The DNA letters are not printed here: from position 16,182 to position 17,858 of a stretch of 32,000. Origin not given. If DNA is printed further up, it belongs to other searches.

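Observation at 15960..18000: Sharply AT-rich 2-kb island carrying a lone exonuclease-coiled-coil-HTH fusion gene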

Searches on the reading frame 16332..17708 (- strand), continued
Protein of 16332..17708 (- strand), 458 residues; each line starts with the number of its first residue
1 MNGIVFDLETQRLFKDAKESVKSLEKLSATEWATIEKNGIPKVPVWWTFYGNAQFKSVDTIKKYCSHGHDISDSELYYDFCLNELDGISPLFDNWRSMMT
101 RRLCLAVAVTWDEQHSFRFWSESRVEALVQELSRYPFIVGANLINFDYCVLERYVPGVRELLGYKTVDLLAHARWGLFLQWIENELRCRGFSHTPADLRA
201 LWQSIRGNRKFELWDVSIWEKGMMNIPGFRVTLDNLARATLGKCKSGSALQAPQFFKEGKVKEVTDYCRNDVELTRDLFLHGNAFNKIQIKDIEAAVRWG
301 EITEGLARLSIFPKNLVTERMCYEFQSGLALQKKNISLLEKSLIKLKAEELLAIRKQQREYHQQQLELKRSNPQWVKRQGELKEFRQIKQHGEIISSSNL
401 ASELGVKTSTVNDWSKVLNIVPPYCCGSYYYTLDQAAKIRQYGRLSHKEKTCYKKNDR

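Call 40: find_encoding_contigs(protein=P0010, flank=8000, max_places=2)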
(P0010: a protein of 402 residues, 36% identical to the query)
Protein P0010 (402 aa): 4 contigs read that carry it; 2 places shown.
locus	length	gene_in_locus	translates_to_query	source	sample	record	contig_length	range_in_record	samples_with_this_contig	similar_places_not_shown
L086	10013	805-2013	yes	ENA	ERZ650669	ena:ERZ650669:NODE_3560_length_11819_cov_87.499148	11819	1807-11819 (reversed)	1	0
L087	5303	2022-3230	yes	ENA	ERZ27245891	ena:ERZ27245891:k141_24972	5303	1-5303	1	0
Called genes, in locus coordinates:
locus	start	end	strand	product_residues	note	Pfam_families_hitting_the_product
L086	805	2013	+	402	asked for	PF13482:RNase_H_2 (weak), PF13240:Zn_Ribbon_1 (weak), PF06271:RDD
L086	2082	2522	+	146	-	-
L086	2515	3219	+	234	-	PF13240:Zn_Ribbon_1 (weak)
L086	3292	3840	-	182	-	-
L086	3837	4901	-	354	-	PF14659:Phage_int_SAM_3 (weak), PF00589:Phage_integrase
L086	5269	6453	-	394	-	PF05762:VWA_CoxE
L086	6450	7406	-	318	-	PF13191:AAA_16 (weak), PF07726:AAA_3 (faint), PF07728:AAA_5, PF13401:AAA_22 (weak), PF00004:AAA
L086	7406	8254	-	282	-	PF00941:FAD_binding_5, PF03450:CO_deh_flav_C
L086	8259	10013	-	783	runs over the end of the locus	PF01315:Ald_Xan_dh_C, PF02738:MoCoBD_1, PF20256:MoCoBD_2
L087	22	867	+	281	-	-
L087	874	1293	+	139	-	-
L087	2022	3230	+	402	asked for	PF13482:RNase_H_2 (weak), PF13240:Zn_Ribbon_1 (weak), PF06271:RDD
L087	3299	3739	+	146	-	-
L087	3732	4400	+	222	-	PF13240:Zn_Ribbon_1 (weak)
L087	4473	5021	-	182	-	-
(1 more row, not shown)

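Call 42: fold_search(model_id=the predicted structure, library=viral)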
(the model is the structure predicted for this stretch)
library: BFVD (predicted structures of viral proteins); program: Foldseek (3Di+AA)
matches with E <= 10: 196; with E <= 0.001: 1
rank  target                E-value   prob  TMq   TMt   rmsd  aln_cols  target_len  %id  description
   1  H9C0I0                9.3e-07  1.00  0.30  0.62   4.2       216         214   15  (no name in the UniProt tables at hand)
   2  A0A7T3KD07            1.0e-03  1.00  0.23  0.36   9.3       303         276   12  Putative DNA polymerase [Campylobacter phage F336]
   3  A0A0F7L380            3.0e-03  1.00  0.24  0.54  11.0       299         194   14  Predicted 3'-5' exonuclease PolB-like domain-containing protein [uncultured marine virus]
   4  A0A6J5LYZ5            3.2e-03  1.00  0.26  0.42   8.2       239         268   17  Ribonuclease H-like domain containing protein [uncultured Caudovirales phage]
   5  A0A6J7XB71            3.6e-03  1.00  0.23  0.43   8.1       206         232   17  Ribonuclease H-like domain containing protein [uncultured Caudovirales phage]
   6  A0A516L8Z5            4.2e-03  0.99  0.25  0.42  10.3       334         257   12  (no name in the UniProt tables at hand)
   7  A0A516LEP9            4.9e-03  0.99  0.18  0.14  10.8       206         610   17  (no name in the UniProt tables at hand)
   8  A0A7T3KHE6            4.9e-03  0.98  0.24  0.13  16.2       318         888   13  DNA-directed DNA polymerase [Campylobacter phage F372]
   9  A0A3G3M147            5.2e-03  1.00  0.21  0.33  10.4       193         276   18  (no name in the UniProt tables at hand)
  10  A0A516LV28            6.8e-03  1.00  0.24  0.19  10.7       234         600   14  (no name in the UniProt tables at hand)
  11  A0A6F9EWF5            8.0e-03  0.98  0.20  0.10  13.5       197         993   14  (no name in the UniProt tables at hand)
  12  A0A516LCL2            9.9e-03  0.97  0.18  0.38   9.5       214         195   11  (no name in the UniProt tables at hand)
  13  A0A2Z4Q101            1.0e-02  1.00  0.25  0.63   6.6       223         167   13  (no name in the UniProt tables at hand)
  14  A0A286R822            1.2e-02  0.92  0.23  0.18  13.5       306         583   15  DNA-directed DNA polymerase (Fragment) [Elephant endotheliotropic herpesvirus 4]
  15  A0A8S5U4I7            1.3e-02  0.95  0.21  0.22  14.3       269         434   17  DNA polymerase [Caudovirales sp. ct2KA10]
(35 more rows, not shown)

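Call 48: search_protein_representatives(protein=window:16332-17708:-)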
Query: 458 residues. Proteins with E-value up to 0.001 (for the whole library): 828; up to 1e-10: 222; up to 1e-30: 13. The best 150 are listed.
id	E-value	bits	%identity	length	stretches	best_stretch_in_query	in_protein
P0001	0.0e+00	1065.0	100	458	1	1-458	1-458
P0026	1.1e-88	314.7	42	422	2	73-449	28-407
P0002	4.4e-63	230.2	46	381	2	74-330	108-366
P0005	7.8e-56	206.3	41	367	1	4-335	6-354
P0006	1.9e-52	195.1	47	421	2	97-336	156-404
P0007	9.9e-51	189.5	37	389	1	35-335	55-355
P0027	2.6e-48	181.5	49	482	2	98-191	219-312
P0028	6.3e-46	173.7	42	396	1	69-309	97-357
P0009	7.1e-43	163.6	43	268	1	106-331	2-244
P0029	2.9e-41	158.3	46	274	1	98-285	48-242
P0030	9.6e-41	156.6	38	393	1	48-311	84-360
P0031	2.4e-38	148.7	36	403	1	3-311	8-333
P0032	3.1e-33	131.8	40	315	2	105-320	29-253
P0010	1.7e-29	119.5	54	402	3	101-174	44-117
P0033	4.6e-27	111.5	47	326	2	101-174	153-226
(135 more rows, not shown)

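Call 51: find_encoding_contigs(protein=P0026, flank=10000, max_places=5)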
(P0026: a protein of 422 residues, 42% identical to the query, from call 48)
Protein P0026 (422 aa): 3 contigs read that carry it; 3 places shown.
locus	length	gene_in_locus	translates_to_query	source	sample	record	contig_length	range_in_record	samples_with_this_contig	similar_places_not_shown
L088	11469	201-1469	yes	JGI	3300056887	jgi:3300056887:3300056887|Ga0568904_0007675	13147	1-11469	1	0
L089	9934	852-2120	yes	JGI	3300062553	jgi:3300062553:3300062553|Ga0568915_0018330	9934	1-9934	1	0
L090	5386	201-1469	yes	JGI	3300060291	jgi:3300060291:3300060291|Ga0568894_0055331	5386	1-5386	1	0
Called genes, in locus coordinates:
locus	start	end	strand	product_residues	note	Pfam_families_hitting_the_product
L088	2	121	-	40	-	?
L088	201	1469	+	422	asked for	-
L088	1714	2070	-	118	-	PF02371:Transposase_20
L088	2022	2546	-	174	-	-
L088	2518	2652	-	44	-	-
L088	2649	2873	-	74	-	-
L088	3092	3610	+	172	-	PF13302:Acetyltransf_3, PF13420:Acetyltransf_4 (weak), PF13523:Acetyltransf_8 (weak), PF00583:Acetyltransf_1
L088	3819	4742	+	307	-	PF27226:AF_1845 (weak)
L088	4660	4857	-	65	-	-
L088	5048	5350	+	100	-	PF08734:GYD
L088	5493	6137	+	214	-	-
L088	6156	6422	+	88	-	-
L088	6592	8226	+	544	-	PF13360:PQQ_2, PF25293:Beta-prop_EMC1_N (faint), PF13570:Beta-prop_ACSF4 (faint), PF13360:PQQ_2 (weak)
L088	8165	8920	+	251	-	PF00294:PfkB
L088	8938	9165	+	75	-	-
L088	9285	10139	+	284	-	PF00809:Pterin_bind, PF03599:CdhD (weak)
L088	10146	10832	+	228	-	-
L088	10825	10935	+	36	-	-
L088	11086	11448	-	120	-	-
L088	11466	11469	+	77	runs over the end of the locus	-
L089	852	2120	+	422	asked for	-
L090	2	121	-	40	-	?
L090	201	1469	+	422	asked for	-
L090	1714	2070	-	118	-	PF02371:Transposase_20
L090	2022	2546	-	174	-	-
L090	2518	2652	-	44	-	-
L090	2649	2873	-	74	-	-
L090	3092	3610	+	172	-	PF13302:Acetyltransf_3, PF13420:Acetyltransf_4 (weak), PF13523:Acetyltransf_8 (weak), PF00583:Acetyltransf_1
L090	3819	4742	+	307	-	PF27226:AF_1845 (weak)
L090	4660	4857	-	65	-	-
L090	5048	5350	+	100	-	PF08734:GYD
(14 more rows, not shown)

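Call 54: search_protein_families(library=pfam, proteins=[P0026], max_evalue=10)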
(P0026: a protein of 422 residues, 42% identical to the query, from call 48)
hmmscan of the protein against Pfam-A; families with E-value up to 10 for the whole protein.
P0026 (422 aa): 5 families
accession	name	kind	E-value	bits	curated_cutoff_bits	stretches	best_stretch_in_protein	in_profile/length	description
PF01418.23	HTH_6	-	0.024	15.1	28.3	1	350-380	31-61/77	Helix-turn-helix domain, rpiR family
PF02796.21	HTH_7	-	0.08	13.5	23.8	1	340-372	10-40/45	Helix-turn-helix domain of resolvase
PF13613.12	HTH_Tnp_4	-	0.12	12.4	27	1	354-374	20-40/53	Helix-turn-helix of DDE superfamily endonuclease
PF18136.6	DNApol_Exo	-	0.18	11.4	26.7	1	215-236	256-277/282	DNA mitochondrial polymerase exonuclease domain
PF15297.11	CKAP2_C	-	0.38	10.3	27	1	302-340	31-69/348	Cytoskeleton-associated protein 2 C-terminus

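Call 58: list_cluster_members(proteins=[P0026, P0027, P0028, P0030, P0031, P0029, P0032])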
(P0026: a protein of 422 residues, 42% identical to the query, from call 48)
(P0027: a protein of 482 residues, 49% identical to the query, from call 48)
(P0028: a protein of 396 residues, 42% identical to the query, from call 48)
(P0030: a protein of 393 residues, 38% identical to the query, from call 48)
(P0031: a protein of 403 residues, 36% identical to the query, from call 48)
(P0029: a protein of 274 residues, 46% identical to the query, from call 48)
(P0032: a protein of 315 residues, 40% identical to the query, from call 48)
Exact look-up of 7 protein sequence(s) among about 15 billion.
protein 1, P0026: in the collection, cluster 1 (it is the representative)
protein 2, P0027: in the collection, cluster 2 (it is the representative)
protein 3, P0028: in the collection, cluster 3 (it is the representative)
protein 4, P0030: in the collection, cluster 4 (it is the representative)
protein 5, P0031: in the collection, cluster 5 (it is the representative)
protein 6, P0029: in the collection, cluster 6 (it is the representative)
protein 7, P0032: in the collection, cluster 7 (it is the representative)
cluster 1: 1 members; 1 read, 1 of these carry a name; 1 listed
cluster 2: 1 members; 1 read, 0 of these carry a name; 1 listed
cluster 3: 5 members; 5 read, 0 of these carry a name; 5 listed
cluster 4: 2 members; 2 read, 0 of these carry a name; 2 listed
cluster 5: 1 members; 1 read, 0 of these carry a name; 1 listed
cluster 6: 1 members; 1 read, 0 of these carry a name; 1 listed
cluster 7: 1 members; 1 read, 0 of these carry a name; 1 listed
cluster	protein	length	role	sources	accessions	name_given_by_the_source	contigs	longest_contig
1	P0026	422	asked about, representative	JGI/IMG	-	hypothetical protein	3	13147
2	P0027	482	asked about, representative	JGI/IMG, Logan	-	-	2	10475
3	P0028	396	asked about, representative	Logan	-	-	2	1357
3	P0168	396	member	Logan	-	-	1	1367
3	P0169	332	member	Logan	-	-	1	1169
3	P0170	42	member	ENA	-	-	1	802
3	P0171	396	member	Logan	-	-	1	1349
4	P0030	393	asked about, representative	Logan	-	-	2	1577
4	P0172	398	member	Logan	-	-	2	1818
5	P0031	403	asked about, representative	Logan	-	-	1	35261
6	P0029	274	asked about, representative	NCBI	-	-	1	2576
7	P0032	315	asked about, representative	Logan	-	-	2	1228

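Call 60: find_encoding_contigs(protein=P0031, flank=10000, max_places=2)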
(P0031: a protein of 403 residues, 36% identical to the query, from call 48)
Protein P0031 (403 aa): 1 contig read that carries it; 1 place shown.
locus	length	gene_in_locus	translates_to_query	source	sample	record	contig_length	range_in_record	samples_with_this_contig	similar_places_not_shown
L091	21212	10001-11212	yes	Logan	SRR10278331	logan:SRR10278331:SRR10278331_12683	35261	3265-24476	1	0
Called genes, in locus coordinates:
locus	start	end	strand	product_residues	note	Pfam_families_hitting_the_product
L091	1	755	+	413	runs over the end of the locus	-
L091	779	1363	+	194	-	-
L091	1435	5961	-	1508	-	PF01436:NHL (faint), PF19077:Big_13 (faint), PF24684:Vgb_lyase, PF13620:CarboxypepD_reg, PF13715:CarbopepD_reg_2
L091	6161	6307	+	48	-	-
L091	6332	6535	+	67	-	-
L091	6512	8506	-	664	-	PF13175:AAA_15, PF13304:AAA_21, PF20469:OLD-like_TOPRIM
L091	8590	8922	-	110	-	-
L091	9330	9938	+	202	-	PF00589:Phage_integrase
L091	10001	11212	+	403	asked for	-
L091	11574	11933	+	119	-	-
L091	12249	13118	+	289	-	-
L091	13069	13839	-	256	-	PF08241:Methyltransf_11 (faint), PF01555:N6_N4_Mtase (weak)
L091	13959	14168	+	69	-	PF12728:HTH_17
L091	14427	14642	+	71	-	-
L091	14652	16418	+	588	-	PF00239:Resolvase, PF07508:Recombinase, PF13408:Zn_ribbon_recom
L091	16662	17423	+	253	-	PF00142:Fer4_NifH (weak), PF01656:CbiA, PF06564:CBP_BcsQ (faint), PF07015:VirC1 (weak), PF09140:MipZ, PF10609:ParA, PF13614:AAA_31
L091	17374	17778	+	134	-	-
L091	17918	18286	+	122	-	PF13730:HTH_36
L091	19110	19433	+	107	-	-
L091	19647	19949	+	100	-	-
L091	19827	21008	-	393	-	-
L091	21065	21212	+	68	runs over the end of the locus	-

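Call 61: find_encoding_contigs(protein=P0027, flank=8000, max_places=2)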
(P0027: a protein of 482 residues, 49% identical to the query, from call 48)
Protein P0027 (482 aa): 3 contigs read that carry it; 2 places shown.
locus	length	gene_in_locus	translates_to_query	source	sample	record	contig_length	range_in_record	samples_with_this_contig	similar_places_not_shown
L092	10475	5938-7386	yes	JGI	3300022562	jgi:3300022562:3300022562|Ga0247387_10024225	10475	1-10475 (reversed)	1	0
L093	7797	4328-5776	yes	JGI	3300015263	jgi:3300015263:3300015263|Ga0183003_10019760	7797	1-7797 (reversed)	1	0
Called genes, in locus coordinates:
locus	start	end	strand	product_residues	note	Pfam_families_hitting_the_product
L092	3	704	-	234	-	?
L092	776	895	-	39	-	-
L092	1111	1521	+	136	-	PF01475:FUR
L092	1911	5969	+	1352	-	PF14280:DUF4365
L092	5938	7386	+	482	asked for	-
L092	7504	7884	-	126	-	-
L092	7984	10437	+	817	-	PF20969:MASE11, PF00989:PAS, PF08448:PAS_4, PF13426:PAS_9, PF00989:PAS (weak), PF08447:PAS_3, PF08447:PAS_3, PF07568:HisKA_2, +3 more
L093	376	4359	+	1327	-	PF14280:DUF4365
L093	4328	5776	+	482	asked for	-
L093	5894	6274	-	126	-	-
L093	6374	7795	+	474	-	?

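Call 64: search_protein_families(library=padloc, proteins=[L092:1911-5969:+, L091:6512-8506:-, L091:8590-8922:-, L091:11574-11933:+, L091:12249-13118:+, L091:13069-13839:-, P0031, P0027, P0026], max_evalue=0.01)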
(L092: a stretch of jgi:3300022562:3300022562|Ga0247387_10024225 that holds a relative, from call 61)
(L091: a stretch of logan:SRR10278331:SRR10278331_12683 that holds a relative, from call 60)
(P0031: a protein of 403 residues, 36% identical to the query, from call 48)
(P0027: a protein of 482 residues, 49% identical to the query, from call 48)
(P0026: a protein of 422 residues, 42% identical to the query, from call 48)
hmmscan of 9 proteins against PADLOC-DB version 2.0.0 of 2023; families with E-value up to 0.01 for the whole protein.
L092:1911-5969:+ (1352 aa): 1 family
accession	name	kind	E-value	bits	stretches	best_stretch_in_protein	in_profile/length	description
PDLC04276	PDC-M02A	-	0.00084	17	1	63-121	46-107/184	-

L091:6512-8506:- (664 aa): 107 families (the best 25 are shown)
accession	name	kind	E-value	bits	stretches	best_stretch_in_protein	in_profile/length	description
PDLC02358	Old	-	3.7e-49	166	2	199-556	144-458/578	Old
PDLC02979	AriA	-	7.6e-34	116.1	1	1-411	1-373/373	-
PDLC00085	GajA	-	7e-24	82.5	3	1-72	1-70/580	AAA ATPase domain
PDLC00067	GajA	-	1.2e-23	81.4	2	362-550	307-464/604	AAA ATPase domain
PDLC00070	GajA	-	9.1e-23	78.7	3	194-424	150-350/596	AAA ATPase domain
PDLC00096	GajA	-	1.1e-19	68.6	3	1-91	1-101/630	AAA ATPase domain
PDLC04168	GajA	-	6e-19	66.1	2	361-569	278-453/570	-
PDLC00093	GajA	-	2.9e-18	64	2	350-547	378-557/736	AAA ATPase domain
PDLC00071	GajA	-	1.4e-17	61.7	3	364-424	278-335/588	AAA ATPase domain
PDLC00099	GajA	-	1.6e-17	61.7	2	1-91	1-100/626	AAA ATPase domain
PDLC00095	GajA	-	1.9e-17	61.1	2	357-557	392-578/752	AAA ATPase domain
PDLC00090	GajA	-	2.4e-17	60.9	2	1-63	1-68/659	AAA ATPase domain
PDLC00062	GajA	-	3.8e-17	60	3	359-425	302-358/639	AAA ATPase domain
PDLC00066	GajA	-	2.4e-16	57.4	2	361-563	280-450/567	AAA ATPase domain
PDLC00065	GajA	-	4.9e-16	56.6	2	361-559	335-518/670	AAA ATPase domain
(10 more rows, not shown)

L091:8590-8922:- (110 aa): 0 families

L091:11574-11933:+ (119 aa): 0 families

L091:12249-13118:+ (289 aa): 1 family
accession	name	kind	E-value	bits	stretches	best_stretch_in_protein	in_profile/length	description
PDLC03502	REase_II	-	2.4e-20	71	1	60-280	54-289/301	Type II restriction enzyme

L091:13069-13839:- (256 aa): 3 families
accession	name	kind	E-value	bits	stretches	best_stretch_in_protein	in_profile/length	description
PDLC04134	mad2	-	1.2e-08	32.3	1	28-220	275-436/492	mads_2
PDLC03288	MTase_II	-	5.8e-07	27.6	1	88-126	50-88/169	Type II methyltransferase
PDLC03730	oMTase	-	2.8e-06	25.7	1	72-125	29-81/153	orphan methyltransferase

P0031 (403 aa): 1 family
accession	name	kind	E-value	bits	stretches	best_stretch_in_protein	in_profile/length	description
PDLC03686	HEase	-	0.0046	15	1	44-130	52-133/188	homing endonuclease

P0027 (482 aa): 0 families

P0026 (422 aa): 0 families
